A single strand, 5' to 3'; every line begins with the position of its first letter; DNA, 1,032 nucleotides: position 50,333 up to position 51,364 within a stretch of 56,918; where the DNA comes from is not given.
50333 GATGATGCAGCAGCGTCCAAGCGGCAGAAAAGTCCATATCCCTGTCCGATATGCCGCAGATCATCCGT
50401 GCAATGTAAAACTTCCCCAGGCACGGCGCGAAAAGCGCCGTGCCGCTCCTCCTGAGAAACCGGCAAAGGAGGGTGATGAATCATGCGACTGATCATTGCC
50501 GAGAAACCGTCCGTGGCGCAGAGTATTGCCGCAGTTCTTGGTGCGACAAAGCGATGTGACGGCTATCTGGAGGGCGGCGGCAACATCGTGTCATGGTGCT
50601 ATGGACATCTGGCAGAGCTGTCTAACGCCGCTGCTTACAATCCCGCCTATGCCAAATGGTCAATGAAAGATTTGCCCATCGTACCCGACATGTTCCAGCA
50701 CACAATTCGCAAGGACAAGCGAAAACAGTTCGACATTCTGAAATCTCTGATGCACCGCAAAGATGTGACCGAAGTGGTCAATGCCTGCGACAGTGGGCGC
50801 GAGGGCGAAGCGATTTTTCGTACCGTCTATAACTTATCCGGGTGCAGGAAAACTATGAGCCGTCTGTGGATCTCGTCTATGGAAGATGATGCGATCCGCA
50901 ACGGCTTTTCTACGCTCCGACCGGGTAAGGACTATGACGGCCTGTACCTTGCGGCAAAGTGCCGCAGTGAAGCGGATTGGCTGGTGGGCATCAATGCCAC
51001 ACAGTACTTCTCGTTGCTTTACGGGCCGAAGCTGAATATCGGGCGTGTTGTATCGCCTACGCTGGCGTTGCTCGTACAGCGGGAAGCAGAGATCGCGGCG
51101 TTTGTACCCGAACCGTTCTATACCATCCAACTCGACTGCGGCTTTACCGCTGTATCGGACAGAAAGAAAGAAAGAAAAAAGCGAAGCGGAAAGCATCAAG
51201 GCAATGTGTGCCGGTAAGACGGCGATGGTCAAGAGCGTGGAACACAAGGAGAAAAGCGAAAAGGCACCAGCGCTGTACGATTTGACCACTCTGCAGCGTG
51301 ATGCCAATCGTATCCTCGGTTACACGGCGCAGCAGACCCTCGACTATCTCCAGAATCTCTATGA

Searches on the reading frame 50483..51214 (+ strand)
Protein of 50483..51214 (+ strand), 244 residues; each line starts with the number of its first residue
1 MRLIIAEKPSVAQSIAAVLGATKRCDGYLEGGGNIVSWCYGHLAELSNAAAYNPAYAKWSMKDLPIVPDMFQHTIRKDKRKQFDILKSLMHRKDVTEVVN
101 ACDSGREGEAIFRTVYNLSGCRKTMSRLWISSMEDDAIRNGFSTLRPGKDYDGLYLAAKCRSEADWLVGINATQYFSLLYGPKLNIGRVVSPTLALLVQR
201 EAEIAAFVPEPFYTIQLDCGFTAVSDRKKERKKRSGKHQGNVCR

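Call 31: search_protein_families(library=pfam, proteins=[window:50483-51214:+], max_evalue=0.001)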
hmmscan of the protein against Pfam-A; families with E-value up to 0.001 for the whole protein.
window:50483-51214:+ (244 aa): 2 families
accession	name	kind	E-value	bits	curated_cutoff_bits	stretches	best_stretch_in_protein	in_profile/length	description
PF01131.25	Topoisom_bac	-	1e-21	77.9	35.1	1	151-232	3-87/411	DNA topoisomerase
PF01751.28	Toprim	-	9.8e-12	45.3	23.1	1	2-132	1-95/96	Toprim domain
